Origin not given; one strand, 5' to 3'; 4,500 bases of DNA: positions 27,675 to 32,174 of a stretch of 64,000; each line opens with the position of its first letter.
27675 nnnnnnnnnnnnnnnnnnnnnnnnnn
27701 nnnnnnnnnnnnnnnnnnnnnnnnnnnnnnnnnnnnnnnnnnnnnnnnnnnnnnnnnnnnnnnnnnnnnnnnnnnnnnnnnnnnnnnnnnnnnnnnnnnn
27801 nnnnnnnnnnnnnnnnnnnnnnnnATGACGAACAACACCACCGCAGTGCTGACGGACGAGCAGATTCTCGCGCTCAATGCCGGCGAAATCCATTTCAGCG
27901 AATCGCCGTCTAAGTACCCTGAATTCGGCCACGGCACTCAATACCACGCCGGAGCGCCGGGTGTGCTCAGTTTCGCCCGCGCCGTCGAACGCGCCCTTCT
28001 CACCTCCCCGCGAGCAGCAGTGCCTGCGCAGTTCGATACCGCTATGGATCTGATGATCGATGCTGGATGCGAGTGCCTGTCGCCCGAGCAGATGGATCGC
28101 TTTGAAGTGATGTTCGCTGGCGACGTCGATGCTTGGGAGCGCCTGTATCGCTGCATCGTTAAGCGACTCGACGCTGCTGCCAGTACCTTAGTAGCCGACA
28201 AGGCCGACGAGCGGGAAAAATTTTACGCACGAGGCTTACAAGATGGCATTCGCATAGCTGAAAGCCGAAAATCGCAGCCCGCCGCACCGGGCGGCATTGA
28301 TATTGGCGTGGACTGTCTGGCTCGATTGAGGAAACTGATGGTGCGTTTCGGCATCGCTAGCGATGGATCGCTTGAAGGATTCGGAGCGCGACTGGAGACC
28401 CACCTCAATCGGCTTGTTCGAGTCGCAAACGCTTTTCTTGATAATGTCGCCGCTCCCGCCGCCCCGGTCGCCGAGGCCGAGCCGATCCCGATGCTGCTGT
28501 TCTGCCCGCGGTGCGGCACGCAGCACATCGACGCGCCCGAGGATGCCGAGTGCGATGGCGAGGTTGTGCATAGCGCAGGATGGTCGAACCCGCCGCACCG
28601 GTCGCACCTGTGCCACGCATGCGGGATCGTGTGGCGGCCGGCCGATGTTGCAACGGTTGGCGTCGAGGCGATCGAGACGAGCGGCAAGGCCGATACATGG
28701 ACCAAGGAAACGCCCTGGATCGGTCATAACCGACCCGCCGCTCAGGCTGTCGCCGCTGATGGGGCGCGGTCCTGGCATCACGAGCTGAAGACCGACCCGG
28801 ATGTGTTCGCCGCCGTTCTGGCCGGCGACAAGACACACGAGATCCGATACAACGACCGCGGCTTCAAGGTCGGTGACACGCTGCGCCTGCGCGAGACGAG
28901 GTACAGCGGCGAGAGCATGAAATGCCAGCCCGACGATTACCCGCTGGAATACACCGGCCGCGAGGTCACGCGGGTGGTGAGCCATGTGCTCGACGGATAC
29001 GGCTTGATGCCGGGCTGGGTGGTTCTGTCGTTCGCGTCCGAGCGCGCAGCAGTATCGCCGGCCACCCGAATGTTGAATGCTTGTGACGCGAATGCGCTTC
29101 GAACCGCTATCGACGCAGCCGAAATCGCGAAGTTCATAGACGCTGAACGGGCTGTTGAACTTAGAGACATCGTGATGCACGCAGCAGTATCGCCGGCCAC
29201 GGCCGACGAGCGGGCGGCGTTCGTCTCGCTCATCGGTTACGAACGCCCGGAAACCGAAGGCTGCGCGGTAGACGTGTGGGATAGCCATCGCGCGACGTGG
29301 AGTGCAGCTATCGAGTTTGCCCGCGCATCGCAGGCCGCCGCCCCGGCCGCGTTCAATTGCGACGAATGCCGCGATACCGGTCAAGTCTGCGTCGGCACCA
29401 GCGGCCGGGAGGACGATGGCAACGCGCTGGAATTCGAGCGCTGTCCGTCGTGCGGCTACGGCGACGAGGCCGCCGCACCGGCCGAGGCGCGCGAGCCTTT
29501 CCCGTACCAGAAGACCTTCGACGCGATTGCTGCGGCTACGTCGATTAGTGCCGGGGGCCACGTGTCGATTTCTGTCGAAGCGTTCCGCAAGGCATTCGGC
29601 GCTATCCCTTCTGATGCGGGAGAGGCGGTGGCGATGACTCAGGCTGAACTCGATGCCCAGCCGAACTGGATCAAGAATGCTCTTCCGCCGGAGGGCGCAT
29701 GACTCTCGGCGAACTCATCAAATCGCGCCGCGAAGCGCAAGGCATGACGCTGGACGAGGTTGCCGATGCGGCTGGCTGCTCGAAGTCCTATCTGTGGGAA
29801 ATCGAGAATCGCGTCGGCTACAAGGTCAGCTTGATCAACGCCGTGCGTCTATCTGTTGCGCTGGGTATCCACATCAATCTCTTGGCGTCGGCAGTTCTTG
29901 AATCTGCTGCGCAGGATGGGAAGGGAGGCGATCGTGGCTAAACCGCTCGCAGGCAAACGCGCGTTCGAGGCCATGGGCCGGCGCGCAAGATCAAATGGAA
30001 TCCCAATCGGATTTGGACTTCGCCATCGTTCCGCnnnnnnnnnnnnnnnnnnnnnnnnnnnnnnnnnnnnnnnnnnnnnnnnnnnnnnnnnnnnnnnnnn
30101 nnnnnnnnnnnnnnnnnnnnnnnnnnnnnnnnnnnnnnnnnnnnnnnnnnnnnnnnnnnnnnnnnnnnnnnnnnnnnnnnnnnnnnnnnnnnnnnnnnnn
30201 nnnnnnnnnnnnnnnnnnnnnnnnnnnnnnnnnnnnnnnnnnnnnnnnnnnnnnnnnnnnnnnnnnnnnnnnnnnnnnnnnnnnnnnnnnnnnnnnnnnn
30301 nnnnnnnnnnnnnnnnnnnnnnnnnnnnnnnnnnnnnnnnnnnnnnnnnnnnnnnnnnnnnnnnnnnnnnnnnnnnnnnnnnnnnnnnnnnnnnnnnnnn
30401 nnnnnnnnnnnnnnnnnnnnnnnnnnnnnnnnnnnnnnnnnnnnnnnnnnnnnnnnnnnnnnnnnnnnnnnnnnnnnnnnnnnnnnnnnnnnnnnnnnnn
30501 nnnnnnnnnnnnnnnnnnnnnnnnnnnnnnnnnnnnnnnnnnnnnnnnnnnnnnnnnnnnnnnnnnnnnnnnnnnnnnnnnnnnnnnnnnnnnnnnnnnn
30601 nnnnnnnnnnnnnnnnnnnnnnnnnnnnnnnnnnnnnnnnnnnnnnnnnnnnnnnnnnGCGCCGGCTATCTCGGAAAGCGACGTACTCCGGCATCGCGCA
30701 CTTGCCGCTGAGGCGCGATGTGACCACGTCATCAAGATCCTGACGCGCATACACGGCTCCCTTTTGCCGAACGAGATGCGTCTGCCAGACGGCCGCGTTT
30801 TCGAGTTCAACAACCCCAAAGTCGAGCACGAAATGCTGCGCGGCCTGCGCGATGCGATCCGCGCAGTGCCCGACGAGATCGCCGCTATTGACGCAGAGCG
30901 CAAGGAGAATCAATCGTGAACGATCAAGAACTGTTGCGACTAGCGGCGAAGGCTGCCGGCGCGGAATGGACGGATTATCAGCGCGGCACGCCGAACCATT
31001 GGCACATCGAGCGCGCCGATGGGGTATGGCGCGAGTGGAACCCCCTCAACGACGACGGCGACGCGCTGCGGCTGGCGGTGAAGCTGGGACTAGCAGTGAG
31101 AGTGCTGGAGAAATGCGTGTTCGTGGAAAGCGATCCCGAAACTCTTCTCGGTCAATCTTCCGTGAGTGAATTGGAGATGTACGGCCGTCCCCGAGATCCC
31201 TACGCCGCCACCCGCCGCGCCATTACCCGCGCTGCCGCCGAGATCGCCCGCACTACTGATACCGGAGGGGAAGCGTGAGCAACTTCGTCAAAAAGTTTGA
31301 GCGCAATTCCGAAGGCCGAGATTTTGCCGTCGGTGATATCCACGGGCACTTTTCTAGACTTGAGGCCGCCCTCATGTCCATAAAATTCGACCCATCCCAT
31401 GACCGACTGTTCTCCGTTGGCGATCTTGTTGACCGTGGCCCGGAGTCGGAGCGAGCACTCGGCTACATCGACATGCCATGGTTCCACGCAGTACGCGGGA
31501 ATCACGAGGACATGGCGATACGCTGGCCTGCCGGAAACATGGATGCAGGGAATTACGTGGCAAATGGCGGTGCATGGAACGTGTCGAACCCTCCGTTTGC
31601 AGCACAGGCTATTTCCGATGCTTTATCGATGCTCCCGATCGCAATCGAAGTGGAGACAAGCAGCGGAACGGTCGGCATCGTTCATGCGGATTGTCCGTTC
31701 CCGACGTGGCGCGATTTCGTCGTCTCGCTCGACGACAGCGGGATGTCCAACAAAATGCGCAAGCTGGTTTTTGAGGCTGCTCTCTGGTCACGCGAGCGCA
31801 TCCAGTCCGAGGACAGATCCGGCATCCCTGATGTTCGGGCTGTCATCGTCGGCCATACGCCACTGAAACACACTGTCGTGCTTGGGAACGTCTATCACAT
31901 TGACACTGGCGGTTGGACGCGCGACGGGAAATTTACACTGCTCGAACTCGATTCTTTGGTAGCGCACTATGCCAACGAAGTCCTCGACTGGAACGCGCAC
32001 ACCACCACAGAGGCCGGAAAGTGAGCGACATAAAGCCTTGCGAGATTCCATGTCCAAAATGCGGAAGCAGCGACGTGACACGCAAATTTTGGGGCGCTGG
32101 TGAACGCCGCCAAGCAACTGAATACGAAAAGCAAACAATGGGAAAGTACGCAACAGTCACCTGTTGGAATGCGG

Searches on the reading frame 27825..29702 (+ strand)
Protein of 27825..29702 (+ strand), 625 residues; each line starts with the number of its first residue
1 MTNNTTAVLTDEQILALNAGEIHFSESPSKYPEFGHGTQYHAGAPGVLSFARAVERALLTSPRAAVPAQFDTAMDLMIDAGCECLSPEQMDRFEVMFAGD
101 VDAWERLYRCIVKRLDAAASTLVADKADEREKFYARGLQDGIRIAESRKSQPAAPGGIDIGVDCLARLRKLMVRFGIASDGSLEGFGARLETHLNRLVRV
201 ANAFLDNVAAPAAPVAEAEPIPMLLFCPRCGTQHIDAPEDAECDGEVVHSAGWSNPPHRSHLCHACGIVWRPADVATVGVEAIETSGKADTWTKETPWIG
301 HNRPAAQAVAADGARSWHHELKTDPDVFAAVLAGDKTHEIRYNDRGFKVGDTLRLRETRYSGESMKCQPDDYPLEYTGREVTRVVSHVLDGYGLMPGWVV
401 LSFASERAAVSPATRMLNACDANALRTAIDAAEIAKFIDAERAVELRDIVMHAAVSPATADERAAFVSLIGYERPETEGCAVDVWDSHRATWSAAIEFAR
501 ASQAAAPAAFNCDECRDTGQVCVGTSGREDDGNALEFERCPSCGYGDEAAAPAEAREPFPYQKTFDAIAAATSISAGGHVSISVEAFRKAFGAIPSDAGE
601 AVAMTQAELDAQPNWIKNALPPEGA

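Call 12: search_protein_families(library=pfam, proteins=[window:27825-29702:+], max_evalue=0.1)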
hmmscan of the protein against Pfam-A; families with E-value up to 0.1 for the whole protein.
window:27825-29702:+ (625 aa): 2 families
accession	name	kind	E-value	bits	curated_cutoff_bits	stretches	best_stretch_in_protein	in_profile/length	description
PF12961.13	DUF3850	-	9.9e-21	74.2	22.9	1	319-403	2-77/77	Domain of unknown function (DUF3850)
PF04266.20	ASCH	-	0.013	16.6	21.2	1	323-353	3-35/103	ASCH domain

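Call 13: search_protein_families(library=phrogs, proteins=[window:27825-29702:+], max_evalue=0.01)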
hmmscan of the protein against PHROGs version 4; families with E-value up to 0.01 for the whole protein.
window:27825-29702:+ (625 aa): 5 families
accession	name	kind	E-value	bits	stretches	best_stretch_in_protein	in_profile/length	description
phrog_986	-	DNA, RNA and nucleotide metabolism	1.9e-31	110.8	1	315-415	94-183/253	RNA-binding protein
phrog_1812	-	unknown function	1.3e-13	52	1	318-405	4-79/150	-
phrog_16529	-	unknown function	5.1e-09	37.4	1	319-390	3-61/140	-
phrog_14118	-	unknown function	6.2e-08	33.3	1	218-292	2-65/371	-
phrog_24858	-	unknown function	2.2e-05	25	1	318-367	104-156/180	-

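Call 37: search_solved_structures(query=window:27825-29702:+, max_evalue=1)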
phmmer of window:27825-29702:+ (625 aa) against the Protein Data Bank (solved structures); distinct sequences matched with E-value up to 1: 8.
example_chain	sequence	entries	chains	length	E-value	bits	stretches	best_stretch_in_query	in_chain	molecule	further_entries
3iuw_A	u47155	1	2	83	0.00017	23.7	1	318-363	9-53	Activating signal cointegrator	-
4d3x_A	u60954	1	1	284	0.12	14.3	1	248-336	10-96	LEGUMAIN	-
4nok_A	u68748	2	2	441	0.19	13.6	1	235-336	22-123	Legumain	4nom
4nol_A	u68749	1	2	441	0.19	13.6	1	235-336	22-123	Legumain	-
4d3y_A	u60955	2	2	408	0.22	13.4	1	248-336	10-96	LEGUMAIN | PROLEGUMAIN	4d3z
7fqh_A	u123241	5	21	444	0.48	12.3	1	235-336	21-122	Legumain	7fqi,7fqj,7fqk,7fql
4noj_A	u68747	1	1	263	0.53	12.1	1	248-336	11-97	Legumain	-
4fgu_A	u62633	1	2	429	0.62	11.9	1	235-336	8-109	Legumain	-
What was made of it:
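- On Pfam DUF3850 / ASCH (one cassette of g052): A PDB sequence hit is 3iuw, 'activating signal cointegrator', E 1.7e-4 (call 37).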

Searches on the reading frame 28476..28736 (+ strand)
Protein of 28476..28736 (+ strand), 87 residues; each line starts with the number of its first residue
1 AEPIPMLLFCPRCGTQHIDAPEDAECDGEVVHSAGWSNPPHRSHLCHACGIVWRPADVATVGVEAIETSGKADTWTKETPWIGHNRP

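Call 54: search_protein_families(library=pfam, proteins=[window:28476-28736:+], max_evalue=5)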
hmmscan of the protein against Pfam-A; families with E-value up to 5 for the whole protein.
window:28476-28736:+ (87 aa): 10 families
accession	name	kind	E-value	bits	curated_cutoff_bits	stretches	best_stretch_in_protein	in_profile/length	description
PF00320.33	GATA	-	0.004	17.2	26.8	1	38-54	15-31/36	GATA zinc finger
PF09297.16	Zn_ribbon_NUD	-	0.011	15.8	24.8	1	9-16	5-12/32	NADH pyrophosphatase zinc ribbon domain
PF15470.12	DUF4637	-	0.018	15.3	27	1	7-19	20-32/43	C17orf50 C-terminal zinc-binding domain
PF24292.1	DUF7479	-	0.024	15.2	27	1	40-68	27-55/60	Domain of unknown function (DUF7479)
PF04032.22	Rpr2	-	0.038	14.7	29.3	1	39-70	41-72/90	RNAse P Rpr2/Rpp21/SNM1 subunit domain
PF13240.11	Zn_Ribbon_1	-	0.04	14.2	25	1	9-16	1-8/23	zinc-ribbon domain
PF13248.11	Zn_ribbon_3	-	0.064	13.2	27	1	10-19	5-13/26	zinc-ribbon domain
PF14803.11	Zn_ribbon_Nudix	-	0.077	13.4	25.6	0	9-16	2-9/34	Nudix N-terminal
PF12773.13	DZR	-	0.44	11.2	27.3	0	9-50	14-31/45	Double zinc ribbon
PF08271.17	Zn_Ribbon_TF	-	0.51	10.4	29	0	9-53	2-29/43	TFIIB zinc-binding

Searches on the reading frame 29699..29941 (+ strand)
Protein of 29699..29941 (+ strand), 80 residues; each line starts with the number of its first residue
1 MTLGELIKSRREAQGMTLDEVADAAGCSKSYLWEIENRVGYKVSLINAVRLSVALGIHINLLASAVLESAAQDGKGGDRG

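Call 40: search_protein_families(library=phrogs, proteins=[window:29699-29941:+], max_evalue=0.001)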
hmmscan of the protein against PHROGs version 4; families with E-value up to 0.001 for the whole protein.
window:29699-29941:+ (80 aa): 9 families
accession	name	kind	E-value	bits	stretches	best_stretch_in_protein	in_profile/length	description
phrog_1373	-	transcription regulation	4.5e-08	34.2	1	3-65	64-125/166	transcriptional regulator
phrog_3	-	transcription regulation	8.3e-08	33.4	1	1-62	87-146/430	transcriptional repressor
phrog_8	-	transcription regulation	1.2e-07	32.5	1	1-57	75-130/346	transcriptional regulator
phrog_7241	-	transcription regulation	2.7e-07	31.7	1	6-63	65-121/122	transcriptional regulator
phrog_6223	-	transcription regulation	1.6e-06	29.1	1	3-45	7-47/73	transcriptional repressor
phrog_4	-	transcription regulation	6.5e-06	26.4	1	1-65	135-194/400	transcriptional repressor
phrog_5823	-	transcription regulation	8.5e-06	26.1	1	1-73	5-77/404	transcriptional regulator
phrog_2439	-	transcription regulation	6.2e-05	23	1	3-63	8-67/367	transcriptional regulator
phrog_32768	-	unknown function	0.00091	19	1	2-38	9-45/446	-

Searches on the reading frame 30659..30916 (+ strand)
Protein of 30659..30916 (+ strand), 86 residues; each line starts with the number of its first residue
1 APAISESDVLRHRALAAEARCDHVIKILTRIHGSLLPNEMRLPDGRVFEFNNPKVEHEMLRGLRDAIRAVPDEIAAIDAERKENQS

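Call 54: search_protein_families(library=pfam, proteins=[window:30659-30916:+], max_evalue=5)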
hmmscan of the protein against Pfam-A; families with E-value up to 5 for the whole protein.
window:30659-30916:+ (86 aa): 1 family
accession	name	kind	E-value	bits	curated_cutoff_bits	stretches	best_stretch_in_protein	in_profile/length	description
PF01849.23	NAC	-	0.11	12.9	21.3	1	40-56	24-40/57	NAC domain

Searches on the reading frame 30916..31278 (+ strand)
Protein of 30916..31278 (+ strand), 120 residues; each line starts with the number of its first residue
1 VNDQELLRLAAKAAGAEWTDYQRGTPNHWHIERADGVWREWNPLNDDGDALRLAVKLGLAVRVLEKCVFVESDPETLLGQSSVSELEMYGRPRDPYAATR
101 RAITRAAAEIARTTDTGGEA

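Call 12: search_protein_families(library=pfam, proteins=[window:30916-31278:+], max_evalue=0.1)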
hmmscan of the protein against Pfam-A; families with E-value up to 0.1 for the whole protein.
window:30916-31278:+ (120 aa): 0 families

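Call 13: search_protein_families(library=phrogs, proteins=[window:30916-31278:+], max_evalue=0.01)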
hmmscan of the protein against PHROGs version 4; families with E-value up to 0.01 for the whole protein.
window:30916-31278:+ (120 aa): 1 family
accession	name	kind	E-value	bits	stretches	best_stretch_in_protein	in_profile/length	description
phrog_5086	-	unknown function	9.3e-29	100.9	1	1-113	1-107/110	-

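Call 53: find_encoding_contigs(protein=window:30916-31278:+, flank=6000, max_places=6)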
Protein window:30916-31278:+ (120 aa): 1 contig read that carries it; 1 place shown.
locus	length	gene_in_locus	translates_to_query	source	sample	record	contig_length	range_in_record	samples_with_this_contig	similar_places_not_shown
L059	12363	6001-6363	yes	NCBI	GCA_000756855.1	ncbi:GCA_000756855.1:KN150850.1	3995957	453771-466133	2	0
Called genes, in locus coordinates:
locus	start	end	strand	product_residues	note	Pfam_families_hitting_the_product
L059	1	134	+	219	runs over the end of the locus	PF05766:NinG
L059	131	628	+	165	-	PF18143:HAD_SAK_2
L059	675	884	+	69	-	-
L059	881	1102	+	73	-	-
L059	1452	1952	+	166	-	PF27659:CHP02642 (faint)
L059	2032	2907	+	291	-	PF01145:Band_7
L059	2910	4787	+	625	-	PF12961:DUF3850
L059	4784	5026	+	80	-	PF13560:HTH_31, PF01381:HTH_3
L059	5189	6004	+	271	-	-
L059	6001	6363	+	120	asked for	-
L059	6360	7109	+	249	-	PF00149:Metallophos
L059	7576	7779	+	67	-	-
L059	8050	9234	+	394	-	-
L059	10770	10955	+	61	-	-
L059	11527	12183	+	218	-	PF18894:PhageMetallopep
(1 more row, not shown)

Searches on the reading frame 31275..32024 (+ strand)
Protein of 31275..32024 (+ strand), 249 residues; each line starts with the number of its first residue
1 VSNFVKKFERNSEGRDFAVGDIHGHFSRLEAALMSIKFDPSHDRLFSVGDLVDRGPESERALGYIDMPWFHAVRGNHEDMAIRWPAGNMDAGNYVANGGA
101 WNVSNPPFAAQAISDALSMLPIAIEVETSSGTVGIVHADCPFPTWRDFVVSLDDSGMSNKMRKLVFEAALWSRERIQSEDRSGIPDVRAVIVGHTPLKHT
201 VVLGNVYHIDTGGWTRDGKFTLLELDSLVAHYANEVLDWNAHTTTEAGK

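Call 41: search_protein_families(library=phrogs, proteins=[window:31275-32024:+], max_evalue=0.001)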
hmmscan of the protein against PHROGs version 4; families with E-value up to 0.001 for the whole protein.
window:31275-32024:+ (249 aa): 4 families
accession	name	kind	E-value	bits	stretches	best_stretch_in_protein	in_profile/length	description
phrog_246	-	other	5e-71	240.9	1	3-245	165-402/417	NinI-like serine-threonine phosphatase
phrog_9096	-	unknown function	1.1e-20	75.1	1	17-126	16-128/157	-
phrog_20114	-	other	3.6e-13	51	1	17-83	6-75/131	phosphoesterase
phrog_8238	-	DNA, RNA and nucleotide metabolism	0.00075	18.7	1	18-79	176-242/737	RNA ligase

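Call 43: find_related_loci(query=window:31275-32024:+, collection=viral_contigs, flank=8000)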
Query window:31275-32024:+ (249 aa) in viral_contigs; peptide patterns used: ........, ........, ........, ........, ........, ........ (x = any residue, [..] = any of these).
47 stretches matched a pattern; 43 encode a relative of the query (tblastn E <= 1e-3); 43 distinct loci.
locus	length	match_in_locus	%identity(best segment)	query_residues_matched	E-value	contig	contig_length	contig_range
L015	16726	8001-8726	70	1-241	1e-113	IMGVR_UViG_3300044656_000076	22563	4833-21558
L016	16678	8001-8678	76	3-228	9e-113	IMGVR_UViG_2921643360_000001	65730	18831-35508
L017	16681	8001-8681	65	2-228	2e-100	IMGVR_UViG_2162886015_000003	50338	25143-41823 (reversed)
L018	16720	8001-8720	69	3-241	2e-99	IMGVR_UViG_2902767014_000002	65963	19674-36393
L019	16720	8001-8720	60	1-239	4e-90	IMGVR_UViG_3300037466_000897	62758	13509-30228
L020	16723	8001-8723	59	1-240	5e-90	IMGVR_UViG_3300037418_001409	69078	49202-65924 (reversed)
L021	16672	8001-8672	62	4-228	4e-90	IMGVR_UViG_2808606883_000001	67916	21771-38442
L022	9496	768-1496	54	1-242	3e-83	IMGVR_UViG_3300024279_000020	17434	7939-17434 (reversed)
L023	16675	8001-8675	58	4-228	4e-83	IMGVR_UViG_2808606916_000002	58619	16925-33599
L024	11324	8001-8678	57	3-228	7e-82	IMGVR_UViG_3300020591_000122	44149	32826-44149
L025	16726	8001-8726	54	1-241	8e-82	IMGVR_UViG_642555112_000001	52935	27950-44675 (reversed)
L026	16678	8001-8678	57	3-228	8e-82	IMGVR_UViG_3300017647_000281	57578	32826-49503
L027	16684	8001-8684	57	1-228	3e-80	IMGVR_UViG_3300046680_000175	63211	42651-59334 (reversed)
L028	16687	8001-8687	57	1-228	4e-79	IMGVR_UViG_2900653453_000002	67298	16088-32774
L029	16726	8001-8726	52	5-245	7e-79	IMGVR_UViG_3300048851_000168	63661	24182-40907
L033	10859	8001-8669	57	5-228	5e-77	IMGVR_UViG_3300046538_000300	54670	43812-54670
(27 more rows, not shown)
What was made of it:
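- The NinI gene lies 31 kb from the integrase end, close to the 24-30 kb from the contig start seen in related 65-68-kb IMG/VR contigs (call 43).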
